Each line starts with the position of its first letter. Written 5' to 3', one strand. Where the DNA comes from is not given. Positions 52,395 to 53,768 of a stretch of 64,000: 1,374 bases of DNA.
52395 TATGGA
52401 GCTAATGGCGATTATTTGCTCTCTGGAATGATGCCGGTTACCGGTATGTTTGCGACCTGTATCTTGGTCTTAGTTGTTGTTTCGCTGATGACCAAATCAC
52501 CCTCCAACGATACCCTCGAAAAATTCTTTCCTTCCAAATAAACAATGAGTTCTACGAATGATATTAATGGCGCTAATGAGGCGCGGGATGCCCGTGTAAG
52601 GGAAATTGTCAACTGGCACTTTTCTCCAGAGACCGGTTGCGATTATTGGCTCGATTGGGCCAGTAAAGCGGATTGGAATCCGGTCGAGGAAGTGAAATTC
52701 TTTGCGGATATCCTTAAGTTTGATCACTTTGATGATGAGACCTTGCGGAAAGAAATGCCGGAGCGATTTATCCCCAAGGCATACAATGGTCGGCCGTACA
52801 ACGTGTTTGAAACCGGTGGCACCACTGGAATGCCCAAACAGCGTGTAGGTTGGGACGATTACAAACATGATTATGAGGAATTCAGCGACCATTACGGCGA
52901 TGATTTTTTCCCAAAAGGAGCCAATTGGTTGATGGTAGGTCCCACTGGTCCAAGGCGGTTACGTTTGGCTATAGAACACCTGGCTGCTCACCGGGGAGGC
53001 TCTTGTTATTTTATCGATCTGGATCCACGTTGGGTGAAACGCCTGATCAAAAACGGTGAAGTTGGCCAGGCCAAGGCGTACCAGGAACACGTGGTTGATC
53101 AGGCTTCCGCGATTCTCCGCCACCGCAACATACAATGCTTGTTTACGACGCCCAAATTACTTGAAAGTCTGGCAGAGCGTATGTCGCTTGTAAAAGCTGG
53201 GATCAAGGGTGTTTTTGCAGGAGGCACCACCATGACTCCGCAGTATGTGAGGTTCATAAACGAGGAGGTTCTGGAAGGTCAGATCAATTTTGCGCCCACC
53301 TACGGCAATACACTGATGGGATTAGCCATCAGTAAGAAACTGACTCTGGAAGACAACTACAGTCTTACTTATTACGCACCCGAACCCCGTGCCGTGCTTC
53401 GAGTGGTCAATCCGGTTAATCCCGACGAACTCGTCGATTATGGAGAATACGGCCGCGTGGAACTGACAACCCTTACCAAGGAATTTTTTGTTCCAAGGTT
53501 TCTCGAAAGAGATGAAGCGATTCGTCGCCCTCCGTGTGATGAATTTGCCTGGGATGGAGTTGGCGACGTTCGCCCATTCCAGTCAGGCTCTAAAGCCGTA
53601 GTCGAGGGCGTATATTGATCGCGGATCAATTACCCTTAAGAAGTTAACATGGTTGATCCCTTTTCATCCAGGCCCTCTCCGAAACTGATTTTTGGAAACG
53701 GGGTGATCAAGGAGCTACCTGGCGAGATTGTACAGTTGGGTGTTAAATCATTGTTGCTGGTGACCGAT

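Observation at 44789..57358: Nine-gene envelope-to-cytoplasm operon of unassigned function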

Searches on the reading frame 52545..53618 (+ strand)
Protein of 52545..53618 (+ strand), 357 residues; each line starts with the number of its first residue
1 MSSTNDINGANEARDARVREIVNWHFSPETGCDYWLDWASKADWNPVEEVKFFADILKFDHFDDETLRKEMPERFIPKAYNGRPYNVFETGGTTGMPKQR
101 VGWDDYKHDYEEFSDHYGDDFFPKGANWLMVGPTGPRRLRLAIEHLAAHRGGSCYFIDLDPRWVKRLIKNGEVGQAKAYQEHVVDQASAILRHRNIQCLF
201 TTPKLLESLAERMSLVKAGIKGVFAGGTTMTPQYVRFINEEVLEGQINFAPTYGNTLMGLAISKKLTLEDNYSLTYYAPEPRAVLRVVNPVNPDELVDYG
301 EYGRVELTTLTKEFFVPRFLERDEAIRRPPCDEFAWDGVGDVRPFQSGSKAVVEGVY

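Call 3: search_protein_families(library=pfam, proteins=[window:52545-53618:+], max_evalue=0.01)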
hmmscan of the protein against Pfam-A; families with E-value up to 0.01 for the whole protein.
window:52545-53618:+ (357 aa): 1 family
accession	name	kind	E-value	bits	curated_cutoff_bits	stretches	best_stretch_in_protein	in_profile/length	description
PF00501.34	AMP-binding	-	0.00024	20.4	29.9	0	189-290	250-358/384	AMP-binding enzyme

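Call 4: search_protein_families(library=ncbifam, proteins=[window:52545-53618:+], max_evalue=0.01)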
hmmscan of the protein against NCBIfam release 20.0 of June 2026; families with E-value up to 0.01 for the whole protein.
window:52545-53618:+ (357 aa): 3 families
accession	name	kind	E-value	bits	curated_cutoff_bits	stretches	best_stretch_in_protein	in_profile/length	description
TIGR03335.1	F390_ftsA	equivalog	0.00016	20.5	458.7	0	33-122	34-127/445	coenzyme F390 synthetase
NF045666.1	DVU1553_fam_AMP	equivalog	0.00032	19.9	300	1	182-313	169-295/331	DVU_1553 family AMP-dependent CoA ligase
TIGR01733.1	AA-adenyl-dom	subfamily_domain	0.00088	18.2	317.4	1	183-260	200-275/409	amino acid adenylation domain-containing protein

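Call 8: find_homologous_proteins(query=window:52545-53618:+)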
Query window:52545-53618:+ (357 aa): 8000 proteins with E <= 0.001 among 8000 candidates; the best 120 are listed.
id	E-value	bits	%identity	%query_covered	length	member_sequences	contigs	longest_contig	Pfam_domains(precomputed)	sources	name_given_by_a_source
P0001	7.3e-225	765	89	100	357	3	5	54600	PF00501.35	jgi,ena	jgi:phenylacetate-coenzyme A ligase PaaK-like adenylate-forming protein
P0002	2.8e-222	756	89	100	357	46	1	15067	PF00501.35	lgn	-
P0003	1.3e-210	718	83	100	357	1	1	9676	PF00501.35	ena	-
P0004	8.8e-208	708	83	100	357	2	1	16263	PF00501.35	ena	-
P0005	3.5e-205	700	82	100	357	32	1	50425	PF00501.35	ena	-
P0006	1.1e-202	692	80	100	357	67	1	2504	PF00501.35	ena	-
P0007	1.5e-202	691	80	100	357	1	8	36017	PF00501.35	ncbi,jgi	jgi:phenylacetate-coenzyme A ligase PaaK-like adenylate-forming protein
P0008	2.1e-202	691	80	100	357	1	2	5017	PF00501.35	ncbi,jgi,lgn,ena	jgi:phenylacetate-coenzyme A ligase PaaK-like adenylate-forming protein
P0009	3.8e-200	683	79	100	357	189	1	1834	PF00501.35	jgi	-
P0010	4.3e-198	676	79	98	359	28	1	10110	PF00501.35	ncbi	-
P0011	4.0e-197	673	78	100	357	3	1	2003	PF00501.35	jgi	jgi:phenylacetate-coenzyme A ligase PaaK-like adenylate-forming protein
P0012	5.3e-194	663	81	94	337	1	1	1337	PF00501.35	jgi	jgi:phenylacetate-coenzyme A ligase PaaK-like adenylate-forming protein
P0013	2.4e-192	658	79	99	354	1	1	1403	-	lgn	-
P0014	2.9e-192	657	76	100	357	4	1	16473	PF00501.35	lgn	-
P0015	1.3e-191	655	76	100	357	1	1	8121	PF00501.35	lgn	-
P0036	7.8e-185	633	76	99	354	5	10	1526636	-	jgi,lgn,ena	jgi:phenylacetate-coenzyme A ligase PaaK-like adenylate-forming protein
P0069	1.4e-167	576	68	99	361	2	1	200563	PF00501.35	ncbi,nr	ncbi:MAG: AMP-binding protein [Planctomycetes bacterium]|nr:AMP-binding protein [Planctomycetota bac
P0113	3.6e-164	565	67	100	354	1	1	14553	PF00501.35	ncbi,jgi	ncbi:MAG: hypothetical protein ACYTG5_12300 [Planctomycetota bacterium]|jgi:phenylacetate-coenzyme A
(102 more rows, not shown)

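Call 10: find_encoding_contigs(protein=P0069, flank=10000, max_places=2)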
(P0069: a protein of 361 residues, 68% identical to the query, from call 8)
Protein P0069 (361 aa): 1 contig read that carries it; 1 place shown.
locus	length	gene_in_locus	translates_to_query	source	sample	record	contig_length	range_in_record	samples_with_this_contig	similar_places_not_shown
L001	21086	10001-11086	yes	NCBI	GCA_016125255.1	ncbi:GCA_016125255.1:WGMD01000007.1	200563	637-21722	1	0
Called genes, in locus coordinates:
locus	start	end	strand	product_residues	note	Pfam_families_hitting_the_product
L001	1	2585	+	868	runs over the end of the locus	PF00270:DEAD, PF04851:ResIII, PF18766:SWI2_SNF2, PF00271:Helicase_C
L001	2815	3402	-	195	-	-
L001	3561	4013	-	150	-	PF01047:MarR, PF12802:MarR_2, PF13545:HTH_Crp_2 (weak)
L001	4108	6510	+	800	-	PF01011:PQQ (faint), PF13360:PQQ_2, PF13570:Beta-prop_ACSF4, PF13360:PQQ_2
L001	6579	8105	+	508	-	PF13360:PQQ_2 (weak), PF01011:PQQ (faint), PF13570:Beta-prop_ACSF4, PF13360:PQQ_2 (weak)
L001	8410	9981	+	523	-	PF00474:SSF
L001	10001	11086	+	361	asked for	PF00501:AMP-binding (weak)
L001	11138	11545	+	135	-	PF05635:23S_rRNA_IVP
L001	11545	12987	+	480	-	PF00171:Aldedh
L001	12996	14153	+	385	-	PF00465:Fe-ADH, PF13685:Fe-ADH_2, PF25137:ADH_Fe_C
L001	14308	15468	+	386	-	PF13360:PQQ_2, PF23414:Beta-prop_EML_2 (faint), PF23381:Beta-prop_IFT122_1st (weak), PF13570:Beta-prop_ACSF4, PF01011:PQQ (weak), PF13570:Beta-prop_ACSF4, PF13360:PQQ_2, PF13570:Beta-prop_ACSF4, +4 more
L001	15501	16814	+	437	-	PF04055:Radical_SAM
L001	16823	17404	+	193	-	-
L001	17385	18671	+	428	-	PF00890:FAD_binding_2, PF01266:DAO (weak), PF01494:FAD_binding_3, PF03486:HI0933_like (weak), PF04820:Trp_halogenase, PF07992:Pyr_redox_2 (weak), PF12831:FAD_oxidored, PF04820:Trp_halogenase, +4 more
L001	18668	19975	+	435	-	PF13579:Glyco_trans_4_4, PF13439:Glyco_transf_4, PF20706:GT4-conflict, PF00534:Glycos_transf_1, PF13692:Glyco_trans_1_4, PF13524:Glyco_trans_1_2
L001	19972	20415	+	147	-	PF13279:4HBT_2, PF03061:4HBT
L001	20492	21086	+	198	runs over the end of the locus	-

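Call 11: find_encoding_contigs(protein=P0036, flank=10000, max_places=2)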
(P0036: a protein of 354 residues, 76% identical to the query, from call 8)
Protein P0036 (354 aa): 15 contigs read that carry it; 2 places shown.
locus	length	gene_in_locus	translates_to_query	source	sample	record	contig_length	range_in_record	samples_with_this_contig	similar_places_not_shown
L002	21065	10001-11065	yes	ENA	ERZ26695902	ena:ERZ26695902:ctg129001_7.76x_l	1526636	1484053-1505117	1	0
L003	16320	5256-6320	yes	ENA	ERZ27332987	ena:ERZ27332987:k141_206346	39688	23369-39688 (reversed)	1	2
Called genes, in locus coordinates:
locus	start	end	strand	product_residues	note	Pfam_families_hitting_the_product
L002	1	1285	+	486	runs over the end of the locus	PF01370:Epimerase, PF05368:NmrA, PF13460:NAD_binding_10, PF11066:DUF2867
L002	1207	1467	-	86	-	-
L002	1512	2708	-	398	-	PF00150:Cellulase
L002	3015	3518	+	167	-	-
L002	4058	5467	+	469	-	PF19527:DUF6055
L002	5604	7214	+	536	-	PF12831:FAD_oxidored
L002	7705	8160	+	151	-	-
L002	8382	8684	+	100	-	-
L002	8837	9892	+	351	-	PF01797:Y1_Tnp (weak)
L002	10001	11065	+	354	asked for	-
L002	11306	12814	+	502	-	PF00171:Aldedh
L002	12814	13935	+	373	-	PF00465:Fe-ADH, PF13685:Fe-ADH_2, PF25137:ADH_Fe_C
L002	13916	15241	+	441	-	PF25293:Beta-prop_EMC1_N (faint), PF13360:PQQ_2, PF13570:Beta-prop_ACSF4, PF13570:Beta-prop_ACSF4, PF25292:Beta-prop_CGLA, PF13360:PQQ_2, PF13570:Beta-prop_ACSF4, PF13360:PQQ_2, +2 more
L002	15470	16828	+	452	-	PF04055:Radical_SAM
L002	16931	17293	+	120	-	-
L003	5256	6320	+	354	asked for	-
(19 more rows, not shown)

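Call 12: find_encoding_contigs(protein=P0113, flank=10000, max_places=2)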
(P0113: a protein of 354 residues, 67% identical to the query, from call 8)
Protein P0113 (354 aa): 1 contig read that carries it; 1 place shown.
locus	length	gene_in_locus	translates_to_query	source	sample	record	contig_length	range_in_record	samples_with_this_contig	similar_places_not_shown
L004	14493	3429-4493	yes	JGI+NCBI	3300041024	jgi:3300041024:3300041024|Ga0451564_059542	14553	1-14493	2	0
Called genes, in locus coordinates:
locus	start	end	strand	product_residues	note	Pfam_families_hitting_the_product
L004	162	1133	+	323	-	PF13360:PQQ_2 (faint)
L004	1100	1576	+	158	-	PF13360:PQQ_2, PF13570:Beta-prop_ACSF4, PF25292:Beta-prop_CGLA (faint)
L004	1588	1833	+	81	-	PF11755:DUF3311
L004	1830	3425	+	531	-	PF00474:SSF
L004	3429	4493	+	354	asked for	PF00501:AMP-binding (faint)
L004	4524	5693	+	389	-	PF00465:Fe-ADH, PF13685:Fe-ADH_2, PF25137:ADH_Fe_C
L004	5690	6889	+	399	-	PF13360:PQQ_2, PF13570:Beta-prop_ACSF4, PF25292:Beta-prop_CGLA (faint), PF01011:PQQ (weak), PF13360:PQQ_2, PF13570:Beta-prop_ACSF4, PF13360:PQQ_2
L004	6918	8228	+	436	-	PF13579:Glyco_trans_4_4, PF13439:Glyco_transf_4, PF20706:GT4-conflict, PF00534:Glycos_transf_1, PF13692:Glyco_trans_1_4, PF13524:Glyco_trans_1_2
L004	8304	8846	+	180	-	-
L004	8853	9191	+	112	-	PF01078:Mg_chelatase (weak), PF13555:AAA_29 (weak), PF00005:ABC_tran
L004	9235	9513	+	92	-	PF00005:ABC_tran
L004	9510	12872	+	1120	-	PF12704:MacB_PCD (weak), PF02687:FtsX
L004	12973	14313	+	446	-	PF01011:PQQ (faint), PF13570:Beta-prop_ACSF4 (faint), PF13360:PQQ_2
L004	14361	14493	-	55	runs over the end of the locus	-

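Call 15: search_solved_structures(query=window:52545-53618:+, max_evalue=1)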
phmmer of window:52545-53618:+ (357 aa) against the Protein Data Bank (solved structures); distinct sequences matched with E-value up to 1: 2.
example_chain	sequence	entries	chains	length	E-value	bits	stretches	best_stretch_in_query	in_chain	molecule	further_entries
3l2k_A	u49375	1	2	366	1.6e-51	179.2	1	18-357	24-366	EhpF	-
3hgu_A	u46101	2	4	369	1.7e-51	179.1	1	18-357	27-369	EhpF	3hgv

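Call 16: find_related_loci(query=A1, collection=genome_contigs, flank=10000)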
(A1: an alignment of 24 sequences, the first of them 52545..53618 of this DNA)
Query A1 (357 aa) in genome_contigs; peptide patterns used: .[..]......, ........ (x = any residue, [..] = any of these).
600 stretches matched a pattern (row limit reached: there are more); 597 encode a relative of the query (tblastn E <= 1e-3); the best 80 are kept; 80 distinct loci.
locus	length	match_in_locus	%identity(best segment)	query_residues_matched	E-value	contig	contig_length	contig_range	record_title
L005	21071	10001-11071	81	1-357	0e+0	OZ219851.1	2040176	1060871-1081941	MAG: Opitutales bacterium isolate e4292735-b3b5-42df-bce3-ad3ef7a88f44 genome assembly, chromosome: 10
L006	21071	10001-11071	82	1-357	0e+0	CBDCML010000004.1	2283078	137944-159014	MAG: Opitutales bacterium isolate e0fc1690-48a8-4d2d-90c6-43be15898d10 genome assembly, contig: contig_4, whole genome s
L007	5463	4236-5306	79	1-357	0e+0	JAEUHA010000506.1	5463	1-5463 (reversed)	MAG: Opitutaceae bacterium isolate new MAG-5 k141_4387897, whole genome shotgun sequence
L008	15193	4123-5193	79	1-357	0e+0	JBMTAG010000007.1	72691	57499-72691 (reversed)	MAG: Opitutaceae bacterium isolate LKB_V5_S17_100percent_par_LKB_V5_S17_metabat.85 NODE_167_length_72691_cov_10.427983,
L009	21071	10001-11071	79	1-357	0e+0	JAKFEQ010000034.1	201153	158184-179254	MAG: Opitutaceae bacterium isolate LC077 contig-124_43, whole genome shotgun sequence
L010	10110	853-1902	79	8-357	0e+0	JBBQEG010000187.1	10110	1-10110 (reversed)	MAG: Opitutales bacterium isolate Co_metawrap_1116 Cmw_1116_k141_15093072_length_10110_cov_12.8593, whole genome shotgun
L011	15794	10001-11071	77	1-357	0e+0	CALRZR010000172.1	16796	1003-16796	MAG: Opitutus sp. GAS368 isolate JJ-MA1B5-281-2-m2-bin99 genome assembly, contig: JJ-MA1B5-281-C691, whole genome shotgu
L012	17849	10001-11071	77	1-357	0e+0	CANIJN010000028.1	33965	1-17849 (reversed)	MAG: Opitutae bacterium isolate RE-9nov16-252 genome assembly, contig: RE-9nov16-C2173, whole genome shotgun sequence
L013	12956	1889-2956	76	1-357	0e+0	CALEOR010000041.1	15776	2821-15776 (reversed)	MAG TPA_asm: uncultured Verrucomicrobiales bacterium isolate SRR3933180_bin.43_CONCOCT_v1.1_MAG genome assembly, contig:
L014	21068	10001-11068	76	1-357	0e+0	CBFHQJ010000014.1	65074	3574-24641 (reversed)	MAG: Akkermansiaceae bacterium isolate AGTU_79_bin_1_indstr genome assembly, contig: AGTU_79_bin_1_indstr_c14, whole gen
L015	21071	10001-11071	76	1-357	0e+0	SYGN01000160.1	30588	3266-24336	MAG: Opitutaceae bacterium isolate F1-60-MAGs102 F1-60__c295559, whole genome shotgun sequence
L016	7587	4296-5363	76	1-357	0e+0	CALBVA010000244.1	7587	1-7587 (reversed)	MAG: uncultured Verrucomicrobiales bacterium isolate R1_Bin_Bin_136_1 genome assembly, contig: c_000001722015, whole gen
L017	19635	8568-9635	76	1-357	0e+0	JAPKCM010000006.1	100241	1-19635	MAG: Akkermansiaceae bacterium isolate ANT-64 NODE_17_length_100241_cov_14.510441, whole genome shotgun sequence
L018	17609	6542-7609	75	1-357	0e+0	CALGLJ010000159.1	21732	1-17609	MAG: uncultured Verrucomicrobiales bacterium isolate R4_Bin_MAXBIN__016_1 genome assembly, contig: c_000000874979, whole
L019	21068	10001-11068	76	1-357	0e+0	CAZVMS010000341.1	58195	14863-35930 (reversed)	MAG TPA_asm: uncultured Haloferula sp. isolate SRP118108_co2_29 genome assembly, contig: k141_1055818, whole genome shot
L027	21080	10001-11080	68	2-357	7e-165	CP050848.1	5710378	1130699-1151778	Planctomycetales bacterium ZRK34 chromosome, complete genome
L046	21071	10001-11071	65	1-357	3e-162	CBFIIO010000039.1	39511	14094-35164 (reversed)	MAG: Planctomycetota bacterium isolate Co_bin_869_indstr genome assembly, contig: Co_bin_869_indstr_c40, whole genome sh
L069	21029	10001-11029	67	15-357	5e-159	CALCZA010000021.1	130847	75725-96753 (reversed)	MAG TPA_asm: uncultured bacterium isolate ERR2206771_bin.52_CONCOCT_v1.1_MAG genome assembly, contig: ERZ888641.31, whol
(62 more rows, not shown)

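Call 19: search_protein_families(library=ncbifam, proteins=[L001:11545-12987:+, L001:16823-17404:+, L001:19972-20415:+, L001:3561-4013:-], max_evalue=0.001)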
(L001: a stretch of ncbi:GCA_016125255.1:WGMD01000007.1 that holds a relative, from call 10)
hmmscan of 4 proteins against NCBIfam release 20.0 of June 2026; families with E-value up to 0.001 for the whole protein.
L001:11545-12987:+ (480 aa): 3 families
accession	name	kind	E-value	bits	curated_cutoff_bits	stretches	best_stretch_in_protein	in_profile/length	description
TIGR01722.1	MMSDH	subfamily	1.1e-07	31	448.5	1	159-350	136-337/477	CoA-acylating methylmalonate-semialdehyde dehydrogenase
NF045735.1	PaDhStyDPseudo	equivalog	4e-05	22.5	850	1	159-363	149-361/483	phenylacetaldehyde dehydrogenase StyD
NF006992.0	PRK09457.1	subfamily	0.00095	17.9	514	0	165-406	143-386/487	succinylglutamate-semialdehyde dehydrogenase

L001:16823-17404:+ (193 aa): 0 families

L001:19972-20415:+ (147 aa): 4 families
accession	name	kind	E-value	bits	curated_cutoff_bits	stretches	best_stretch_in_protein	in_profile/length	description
TIGR02799.1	thio_ybgC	equivalog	3.2e-17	63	141.35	1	5-118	1-112/126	tol-pal system-associated acyl-CoA thioesterase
TIGR00051.1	TIGR00051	subfamily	1.2e-16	61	68.7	1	8-117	1-108/117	YbgC/FadM family acyl-CoA thioesterase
NF008065.0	PRK10800.1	equivalog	1.5e-08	34.8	185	1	7-116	8-115/134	tol-pal system-associated acyl-CoA thioesterase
NF047424.1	MenI_Staph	exception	1.8e-07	31.2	225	1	11-119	10-116/148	1,4-dihydroxy-2-naphthoyl-CoA hydrolase MenI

L001:3561-4013:- (150 aa): 11 families
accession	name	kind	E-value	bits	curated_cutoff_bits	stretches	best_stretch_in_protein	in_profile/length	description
NF053777.1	Saro0803TransReg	equivalog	3.6e-13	49.4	200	1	26-126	14-112/140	Saro_0803 family transcriptional regulator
NF041230.1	BagL_FevM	exception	9.7e-13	48.4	230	1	21-140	14-129/145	MarR family transcriptional regulator BagL/FevM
TIGR02337.1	HpaR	equivalog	1.5e-10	41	121.2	1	23-128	2-105/130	homoprotocatechuate degradation operon regulator HpaR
NF052638.1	TransRegOhrRVib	equivalog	6.5e-10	38.9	200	1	32-133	20-119/141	transcriptional regulator OhrR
NF002926.0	PRK03573.1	equivalog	1.1e-09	38.4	120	1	27-140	12-121/144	transcriptional regulator SlyA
NF045593.1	bilirub_TF_BilQ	equivalog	2.5e-08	33.7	125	1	40-149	21-128/135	bilirubin utilization transcriptional regulator BilQ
NF008565.1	PRK11512.1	equivalog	1e-07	32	240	1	40-127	31-116/144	multiple antibiotic resistance transcriptional regulator MarR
NF052438.1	TransRegRv0880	equivalog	1.7e-05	24.7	220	1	24-143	9-126/143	Rv0880 family HTH-type transcriptional regulator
NF050133.1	TransRegFabT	equivalog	3e-05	24.3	200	1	71-137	49-115/138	fatty acid biosynthesis transcriptional regulator FabT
NF053755.1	MsvR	equivalog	3e-05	23.8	220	1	66-135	27-96/236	transcriptional factor MsvR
NF053635.1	TransRegRv3488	equivalog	0.00011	22.4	140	1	78-134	39-96/98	Rv3488 family transcriptional regulator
